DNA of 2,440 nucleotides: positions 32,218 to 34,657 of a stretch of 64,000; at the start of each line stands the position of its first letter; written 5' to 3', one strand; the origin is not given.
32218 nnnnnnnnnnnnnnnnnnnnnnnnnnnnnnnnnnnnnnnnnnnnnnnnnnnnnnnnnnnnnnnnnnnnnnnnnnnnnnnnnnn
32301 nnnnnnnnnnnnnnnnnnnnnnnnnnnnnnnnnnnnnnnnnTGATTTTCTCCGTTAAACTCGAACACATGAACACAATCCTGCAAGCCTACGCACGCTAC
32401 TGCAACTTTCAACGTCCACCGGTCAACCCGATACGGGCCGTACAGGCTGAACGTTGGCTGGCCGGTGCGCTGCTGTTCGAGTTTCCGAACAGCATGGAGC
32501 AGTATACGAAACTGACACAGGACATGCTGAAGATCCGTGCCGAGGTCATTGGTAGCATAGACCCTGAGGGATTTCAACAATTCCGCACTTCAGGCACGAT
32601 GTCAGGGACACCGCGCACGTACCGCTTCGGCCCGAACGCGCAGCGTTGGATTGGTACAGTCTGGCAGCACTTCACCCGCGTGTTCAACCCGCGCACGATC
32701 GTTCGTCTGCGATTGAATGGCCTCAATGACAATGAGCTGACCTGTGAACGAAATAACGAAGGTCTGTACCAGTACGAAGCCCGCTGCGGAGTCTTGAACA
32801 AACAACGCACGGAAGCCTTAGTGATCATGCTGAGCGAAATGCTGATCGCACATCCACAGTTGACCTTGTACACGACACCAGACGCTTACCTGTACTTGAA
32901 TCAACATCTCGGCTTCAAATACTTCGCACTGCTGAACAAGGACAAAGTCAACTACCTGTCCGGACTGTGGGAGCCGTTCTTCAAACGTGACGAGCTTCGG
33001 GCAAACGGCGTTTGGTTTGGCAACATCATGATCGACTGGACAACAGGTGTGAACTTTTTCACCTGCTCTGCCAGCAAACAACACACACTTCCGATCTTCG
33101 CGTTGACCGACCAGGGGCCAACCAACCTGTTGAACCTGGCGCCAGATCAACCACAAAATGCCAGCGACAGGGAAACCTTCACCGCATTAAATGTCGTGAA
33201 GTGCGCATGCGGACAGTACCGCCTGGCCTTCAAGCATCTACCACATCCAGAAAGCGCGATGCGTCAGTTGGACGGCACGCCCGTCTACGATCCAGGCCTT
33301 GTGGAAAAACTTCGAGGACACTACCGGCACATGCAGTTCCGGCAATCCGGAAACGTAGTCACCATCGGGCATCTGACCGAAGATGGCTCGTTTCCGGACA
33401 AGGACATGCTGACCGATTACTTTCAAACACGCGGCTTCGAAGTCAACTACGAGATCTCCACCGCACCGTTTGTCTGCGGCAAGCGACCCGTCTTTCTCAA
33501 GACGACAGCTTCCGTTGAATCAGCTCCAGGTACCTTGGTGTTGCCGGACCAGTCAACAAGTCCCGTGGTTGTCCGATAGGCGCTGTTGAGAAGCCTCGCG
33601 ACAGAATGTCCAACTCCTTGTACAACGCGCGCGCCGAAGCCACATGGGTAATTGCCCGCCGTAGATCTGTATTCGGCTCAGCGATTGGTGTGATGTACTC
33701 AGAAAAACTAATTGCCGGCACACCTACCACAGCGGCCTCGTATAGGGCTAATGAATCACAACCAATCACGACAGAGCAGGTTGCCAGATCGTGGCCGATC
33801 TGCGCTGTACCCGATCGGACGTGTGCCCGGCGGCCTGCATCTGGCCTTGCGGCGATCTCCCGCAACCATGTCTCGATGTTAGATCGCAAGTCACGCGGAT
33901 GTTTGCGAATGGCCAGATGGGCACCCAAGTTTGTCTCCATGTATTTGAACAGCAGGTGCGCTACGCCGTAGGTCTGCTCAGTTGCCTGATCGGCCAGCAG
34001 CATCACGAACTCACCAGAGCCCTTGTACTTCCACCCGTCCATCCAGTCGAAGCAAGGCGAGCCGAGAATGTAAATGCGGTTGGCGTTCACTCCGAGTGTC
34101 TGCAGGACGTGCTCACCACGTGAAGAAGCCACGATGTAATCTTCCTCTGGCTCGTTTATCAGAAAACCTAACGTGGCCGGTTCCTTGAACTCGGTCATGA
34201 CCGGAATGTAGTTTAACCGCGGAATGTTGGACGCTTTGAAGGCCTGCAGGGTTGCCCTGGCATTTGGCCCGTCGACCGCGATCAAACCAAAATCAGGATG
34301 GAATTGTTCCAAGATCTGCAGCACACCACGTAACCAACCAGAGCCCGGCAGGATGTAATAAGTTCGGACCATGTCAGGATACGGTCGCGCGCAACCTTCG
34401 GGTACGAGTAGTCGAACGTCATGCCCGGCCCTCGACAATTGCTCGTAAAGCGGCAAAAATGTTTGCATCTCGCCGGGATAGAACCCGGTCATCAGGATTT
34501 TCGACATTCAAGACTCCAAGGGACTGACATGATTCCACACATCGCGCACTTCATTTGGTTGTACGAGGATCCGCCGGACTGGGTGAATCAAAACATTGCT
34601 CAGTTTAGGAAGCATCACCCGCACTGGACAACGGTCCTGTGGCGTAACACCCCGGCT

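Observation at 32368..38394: Second carbohydrate-enzyme cluster: adenylate-forming-like enzyme, GT-B, GT32, GT2, DUF115/Maf-like, ppGalNAc-T-like GT2 and CE4 deacetylase on alternating strands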

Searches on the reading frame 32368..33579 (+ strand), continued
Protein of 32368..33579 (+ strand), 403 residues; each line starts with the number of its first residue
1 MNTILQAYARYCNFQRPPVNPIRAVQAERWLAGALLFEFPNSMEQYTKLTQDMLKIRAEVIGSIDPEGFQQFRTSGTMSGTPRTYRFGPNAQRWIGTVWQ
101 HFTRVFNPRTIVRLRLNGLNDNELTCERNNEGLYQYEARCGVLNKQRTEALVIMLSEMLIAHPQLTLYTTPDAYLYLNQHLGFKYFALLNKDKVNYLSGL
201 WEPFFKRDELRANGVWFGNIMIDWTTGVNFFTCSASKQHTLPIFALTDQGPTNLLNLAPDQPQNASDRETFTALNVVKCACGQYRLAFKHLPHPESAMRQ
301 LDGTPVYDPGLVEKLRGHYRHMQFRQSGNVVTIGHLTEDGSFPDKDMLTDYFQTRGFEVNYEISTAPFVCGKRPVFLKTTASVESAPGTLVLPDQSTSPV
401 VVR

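Call 68: fold_search(model_id=the predicted structure, library=viral)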
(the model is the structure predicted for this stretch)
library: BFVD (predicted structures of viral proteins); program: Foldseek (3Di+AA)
matches with E <= 10: 409; with E <= 0.001: 2
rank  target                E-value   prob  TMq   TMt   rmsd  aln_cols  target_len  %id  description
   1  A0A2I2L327            1.2e-04  0.99  0.38  0.23  14.6       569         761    9  Arylamine N-acetyltransferase [Orpheovirus IHUMI-LCC2]
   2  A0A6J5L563            2.5e-04  1.00  0.46  0.41  13.6       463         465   10  Acs Acyl-coenzyme A synthetases/AMP-(Fatty) acid ligases [uncultured Caudovirales phage]
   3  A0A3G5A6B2            1.8e-03  0.99  0.31  0.27   8.4       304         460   12  Arylamine N-acetyltransferase [Hyperionvirus sp.]
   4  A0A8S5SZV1            9.8e-02  0.33  0.14  0.26   7.1       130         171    9  Organic radical activating enzyme [Myoviridae sp. ctWb16]
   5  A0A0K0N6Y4            1.7e-01  0.12  0.15  0.11  19.5       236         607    7  CobT-like cobalamin biosynthesis protein [Gordonia phage GMA7]
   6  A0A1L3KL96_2          2.9e-01  0.15  0.20  0.07  16.5       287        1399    7  (no name in the UniProt tables at hand)
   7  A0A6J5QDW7            2.9e-01  0.03  0.13  0.08  25.4       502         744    9  Terminase RNaseH-like domain containing protein [uncultured Caudovirales phage]
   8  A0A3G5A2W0            3.0e-01  0.08  0.13  0.22  12.3       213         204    9  carbonic anhydrase [Harvfovirus sp.]
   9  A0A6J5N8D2            3.2e-01  0.11  0.17  0.13  22.5       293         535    9  VWFA domain-containing protein [uncultured Caudovirales phage]
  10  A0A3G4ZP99            3.6e-01  0.09  0.22  0.19  23.4       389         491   11  P-loop NTPase domain protein [Terrestrivirus sp.]
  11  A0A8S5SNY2            4.1e-01  0.07  0.13  0.13  17.1       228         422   11  Lipase [Siphoviridae sp. ctqSm5]
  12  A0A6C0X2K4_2          4.4e-01  0.06  0.14  0.07  12.6       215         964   12  RNA-directed RNA polymerase [Apple virus B]
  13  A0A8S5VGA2            4.6e-01  0.10  0.10  0.10   9.7       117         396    9  Fe-S oxidoreductase [Myoviridae sp. ctkfK18]
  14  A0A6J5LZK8            4.9e-01  0.07  0.14  0.11  19.4       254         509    7  VWFA domain-containing protein [uncultured Caudovirales phage]
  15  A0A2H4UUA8            5.5e-01  0.07  0.13  0.08  15.8       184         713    8  Dynamin-1-like protein [Bodo saltans virus]
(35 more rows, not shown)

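Call 100: find_encoding_contigs(protein=P0013, flank=8000, max_places=2)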
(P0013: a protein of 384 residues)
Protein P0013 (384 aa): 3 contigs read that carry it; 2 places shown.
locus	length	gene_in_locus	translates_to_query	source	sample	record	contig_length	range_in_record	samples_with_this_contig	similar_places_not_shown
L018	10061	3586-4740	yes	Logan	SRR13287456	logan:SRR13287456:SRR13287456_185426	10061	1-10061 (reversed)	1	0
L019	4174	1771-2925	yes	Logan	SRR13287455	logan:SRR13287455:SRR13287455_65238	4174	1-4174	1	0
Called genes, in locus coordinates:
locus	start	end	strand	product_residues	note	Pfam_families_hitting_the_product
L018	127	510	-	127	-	PF14354:Lar_restr_allev, PF02954:HTH_8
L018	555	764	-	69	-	-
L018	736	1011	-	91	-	-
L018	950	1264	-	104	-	-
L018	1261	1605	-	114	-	-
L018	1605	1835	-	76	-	-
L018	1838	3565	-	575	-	PF00145:DNA_methylase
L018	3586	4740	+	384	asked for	-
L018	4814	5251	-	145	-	-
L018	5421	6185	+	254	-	PF00535:Glycos_transf_2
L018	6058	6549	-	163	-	PF03118:RNA_pol_A_CTD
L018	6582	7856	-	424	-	-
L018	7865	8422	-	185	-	-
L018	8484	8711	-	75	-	-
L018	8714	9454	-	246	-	-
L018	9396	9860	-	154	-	PF13671:AAA_33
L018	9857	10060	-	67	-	?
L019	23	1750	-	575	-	PF00145:DNA_methylase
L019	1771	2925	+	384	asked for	-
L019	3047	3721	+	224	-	PF04488:Gly_transf_sug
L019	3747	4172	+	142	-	?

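Call 101: find_encoding_contigs(protein=P0056, flank=8000, max_places=3)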
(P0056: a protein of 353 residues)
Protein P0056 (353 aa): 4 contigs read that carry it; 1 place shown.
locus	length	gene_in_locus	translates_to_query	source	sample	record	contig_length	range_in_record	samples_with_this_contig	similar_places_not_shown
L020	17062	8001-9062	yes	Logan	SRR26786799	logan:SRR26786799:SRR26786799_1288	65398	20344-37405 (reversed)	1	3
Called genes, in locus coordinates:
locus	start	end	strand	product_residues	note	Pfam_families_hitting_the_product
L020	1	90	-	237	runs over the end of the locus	PF00535:Glycos_transf_2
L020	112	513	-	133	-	PF19662:DUF6165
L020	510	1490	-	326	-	PF01370:Epimerase, PF16363:GDP_Man_Dehyd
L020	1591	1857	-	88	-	-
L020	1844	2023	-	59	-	PF02599:CsrA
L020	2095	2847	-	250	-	-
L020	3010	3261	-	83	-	-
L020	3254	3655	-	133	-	-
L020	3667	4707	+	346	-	PF13088:BNR_2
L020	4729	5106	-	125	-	-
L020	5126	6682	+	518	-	-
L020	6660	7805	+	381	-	PF04055:Radical_SAM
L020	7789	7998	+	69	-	-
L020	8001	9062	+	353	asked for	-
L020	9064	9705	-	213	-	PF21003:NucS_N, PF01939:NucS_C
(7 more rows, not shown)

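Call 109: list_cluster_members(proteins=[P0012, P0017, P0020, P0043, P0055, P0056, P0070, P0073, P0100, P0145])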
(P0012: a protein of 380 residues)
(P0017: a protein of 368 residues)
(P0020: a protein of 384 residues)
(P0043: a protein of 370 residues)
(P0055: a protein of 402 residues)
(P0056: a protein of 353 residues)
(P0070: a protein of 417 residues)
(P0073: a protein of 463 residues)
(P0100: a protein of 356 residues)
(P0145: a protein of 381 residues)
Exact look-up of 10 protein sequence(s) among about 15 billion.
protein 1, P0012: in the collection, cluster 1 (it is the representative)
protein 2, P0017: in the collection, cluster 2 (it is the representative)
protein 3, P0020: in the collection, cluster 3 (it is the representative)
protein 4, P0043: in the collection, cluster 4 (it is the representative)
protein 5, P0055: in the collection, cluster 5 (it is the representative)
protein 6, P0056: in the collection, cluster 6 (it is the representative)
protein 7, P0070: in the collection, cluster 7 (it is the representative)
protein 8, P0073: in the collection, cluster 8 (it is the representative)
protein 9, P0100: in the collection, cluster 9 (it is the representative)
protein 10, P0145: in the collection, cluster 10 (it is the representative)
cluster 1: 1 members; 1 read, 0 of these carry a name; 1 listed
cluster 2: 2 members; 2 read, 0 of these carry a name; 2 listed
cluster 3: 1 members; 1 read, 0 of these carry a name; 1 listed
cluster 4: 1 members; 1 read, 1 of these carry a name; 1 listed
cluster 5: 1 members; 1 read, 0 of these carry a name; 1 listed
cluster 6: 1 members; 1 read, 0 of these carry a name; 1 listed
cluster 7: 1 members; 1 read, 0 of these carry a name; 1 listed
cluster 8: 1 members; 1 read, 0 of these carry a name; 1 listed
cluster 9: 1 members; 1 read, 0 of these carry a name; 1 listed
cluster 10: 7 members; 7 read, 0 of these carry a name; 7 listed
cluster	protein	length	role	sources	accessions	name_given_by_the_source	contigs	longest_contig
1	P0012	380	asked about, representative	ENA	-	-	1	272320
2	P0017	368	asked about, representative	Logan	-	-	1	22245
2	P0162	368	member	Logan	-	-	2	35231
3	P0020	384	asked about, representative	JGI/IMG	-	-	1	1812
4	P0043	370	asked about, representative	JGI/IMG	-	hypothetical protein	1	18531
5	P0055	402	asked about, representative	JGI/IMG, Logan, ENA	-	-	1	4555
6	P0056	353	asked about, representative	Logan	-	-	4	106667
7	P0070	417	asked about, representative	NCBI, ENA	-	-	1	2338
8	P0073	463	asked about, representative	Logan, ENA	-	-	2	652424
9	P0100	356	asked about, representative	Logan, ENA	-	-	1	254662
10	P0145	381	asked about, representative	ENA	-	-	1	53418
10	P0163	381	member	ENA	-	-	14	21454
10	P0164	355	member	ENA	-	-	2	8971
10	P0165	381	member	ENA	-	-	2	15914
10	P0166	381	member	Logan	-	-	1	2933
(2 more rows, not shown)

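Call 110: find_related_loci(query=A3, collection=metagenome_contigs, flank=5000)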
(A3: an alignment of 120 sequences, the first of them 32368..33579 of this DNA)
Query A3 (403 aa) in metagenome_contigs; peptide patterns used: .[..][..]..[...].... (x = any residue, [..] = any of these).
157 stretches matched a pattern; 18 encode a relative of the query (tblastn E <= 1e-3); 18 distinct loci.
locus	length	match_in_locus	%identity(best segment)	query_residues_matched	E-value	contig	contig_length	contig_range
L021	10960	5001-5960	26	74-400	7e-27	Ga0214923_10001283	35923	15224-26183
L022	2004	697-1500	28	70-327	3e-25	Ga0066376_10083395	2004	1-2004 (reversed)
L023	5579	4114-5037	24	4-327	2e-24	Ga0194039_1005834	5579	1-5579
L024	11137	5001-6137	25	1-400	1e-24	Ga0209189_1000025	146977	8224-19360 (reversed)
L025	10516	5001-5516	31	165-352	5e-20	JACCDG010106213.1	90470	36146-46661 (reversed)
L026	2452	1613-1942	39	221-332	4e-20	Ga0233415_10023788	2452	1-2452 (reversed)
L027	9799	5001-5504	30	161-346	9e-20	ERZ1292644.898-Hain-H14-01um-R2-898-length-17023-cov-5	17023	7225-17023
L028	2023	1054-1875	30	72-352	3e-17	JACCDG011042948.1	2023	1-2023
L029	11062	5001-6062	23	1-373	2e-19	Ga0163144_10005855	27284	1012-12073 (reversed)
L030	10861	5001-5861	24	1-324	3e-15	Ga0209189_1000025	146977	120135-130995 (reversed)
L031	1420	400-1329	23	65-378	3e-15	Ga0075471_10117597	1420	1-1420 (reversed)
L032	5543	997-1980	23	45-378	1e-13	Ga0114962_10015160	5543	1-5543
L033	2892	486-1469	23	45-378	1e-13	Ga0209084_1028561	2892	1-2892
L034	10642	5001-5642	27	165-383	6e-13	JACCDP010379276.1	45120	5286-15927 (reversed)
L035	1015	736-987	40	167-258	2e-13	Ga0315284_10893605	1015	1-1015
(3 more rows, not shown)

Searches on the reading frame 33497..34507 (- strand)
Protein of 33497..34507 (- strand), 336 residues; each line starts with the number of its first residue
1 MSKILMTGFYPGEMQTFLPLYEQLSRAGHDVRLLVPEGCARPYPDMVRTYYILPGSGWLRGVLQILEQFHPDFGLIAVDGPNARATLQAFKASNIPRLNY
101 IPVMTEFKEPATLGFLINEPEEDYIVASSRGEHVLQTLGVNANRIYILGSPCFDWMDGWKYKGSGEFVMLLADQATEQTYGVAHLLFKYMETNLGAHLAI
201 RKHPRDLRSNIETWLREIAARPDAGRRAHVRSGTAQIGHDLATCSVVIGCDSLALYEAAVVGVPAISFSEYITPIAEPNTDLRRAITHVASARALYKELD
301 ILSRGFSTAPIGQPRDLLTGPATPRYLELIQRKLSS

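Call 3: search_protein_families(library=pfam, proteins=[window:33497-34507:-], max_evalue=0.01)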
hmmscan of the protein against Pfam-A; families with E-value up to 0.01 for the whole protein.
window:33497-34507:- (336 aa): 0 families

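Call 4: search_protein_families(library=phrogs, proteins=[window:33497-34507:-], max_evalue=0.01)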
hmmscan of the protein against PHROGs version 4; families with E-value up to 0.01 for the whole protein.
window:33497-34507:- (336 aa): 0 families

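Call 12: search_protein_families(library=ncbifam, proteins=[window:33497-34507:-], max_evalue=0.1)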
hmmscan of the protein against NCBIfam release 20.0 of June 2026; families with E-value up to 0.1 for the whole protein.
window:33497-34507:- (336 aa): 1 family
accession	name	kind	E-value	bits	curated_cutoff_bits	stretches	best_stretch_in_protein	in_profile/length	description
NF010544.0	PRK13934.1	equivalog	0.071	12.2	325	0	236-296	93-155/266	stationary phase survival protein SurE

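Call 14: search_solved_structures(query=window:33497-34507:-, max_evalue=10, show_alignments=2)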
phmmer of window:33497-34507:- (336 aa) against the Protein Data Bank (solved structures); distinct sequences matched with E-value up to 10: 5.
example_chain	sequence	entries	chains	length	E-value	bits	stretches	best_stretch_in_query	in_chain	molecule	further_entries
3j1o_I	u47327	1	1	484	0.46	12.9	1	265-320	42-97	Mediator of RNA polymerase II transcription subunit 17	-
3rj1_B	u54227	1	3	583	0.58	12.5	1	265-320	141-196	Mediator of RNA polymerase II transcription subunit 17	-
4gwp_B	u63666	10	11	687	0.65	12.4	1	265-320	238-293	Mediator of RNA polymerase II transcription subunit 17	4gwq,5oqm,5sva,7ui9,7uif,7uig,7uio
4v1o_W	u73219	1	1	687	0.65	12.4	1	265-320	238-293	MEDIATOR OF RNA POLYMERASE II TRANSCRIPTION SUBUNIT 11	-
1l5x_A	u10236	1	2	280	1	11.7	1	235-319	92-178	Survival protein E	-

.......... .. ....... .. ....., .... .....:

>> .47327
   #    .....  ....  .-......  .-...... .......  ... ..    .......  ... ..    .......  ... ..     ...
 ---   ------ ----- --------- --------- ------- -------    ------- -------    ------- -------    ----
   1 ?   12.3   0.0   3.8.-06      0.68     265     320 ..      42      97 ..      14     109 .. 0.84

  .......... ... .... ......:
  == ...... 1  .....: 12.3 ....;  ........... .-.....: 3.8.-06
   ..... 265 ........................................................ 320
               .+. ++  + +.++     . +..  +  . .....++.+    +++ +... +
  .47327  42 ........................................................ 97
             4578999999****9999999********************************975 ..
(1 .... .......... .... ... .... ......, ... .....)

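Call 43: find_related_loci(query=window:33497-34507:-, collection=viral_contigs, flank=10000)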
Query window:33497-34507:- (336 aa) in viral_contigs; peptide patterns used: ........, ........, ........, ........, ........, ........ (x = any residue, [..] = any of these).
7 stretches matched a pattern, but none encodes a relative of the query by tblastn (E <= 1e-3).

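Call 69: find_related_loci(query=window:33497-34507:-, collection=metagenome_contigs, flank=6000)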
Query window:33497-34507:- (336 aa) in metagenome_contigs; peptide patterns used: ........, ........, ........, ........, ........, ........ (x = any residue, [..] = any of these).
88 stretches matched a pattern, but none encodes a relative of the query by tblastn (E <= 1e-3).

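Call 70: search_dna_similar(query=window:33497-34507:-, collection=phages, mode=protein, max_evalue=1, max_rows=10)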
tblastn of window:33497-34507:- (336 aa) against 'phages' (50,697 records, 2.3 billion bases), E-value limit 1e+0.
No match.

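Call 83: search_protein_families(library=pfam, proteins=[window:33497-34507:-], max_evalue=10)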
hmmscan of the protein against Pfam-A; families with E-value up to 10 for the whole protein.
window:33497-34507:- (336 aa): 1 family
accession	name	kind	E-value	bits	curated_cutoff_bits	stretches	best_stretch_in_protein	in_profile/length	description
PF13579.12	Glyco_trans_4_4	-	0.029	15.1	29.7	1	17-72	7-73/158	Glycosyl transferase 4-like domain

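Call 84: search_dna_similar(query=window:33497-34507:-, collection=plasmids, mode=protein, max_evalue=1, max_rows=10)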
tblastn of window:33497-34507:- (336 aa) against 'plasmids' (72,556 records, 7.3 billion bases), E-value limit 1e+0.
No match.
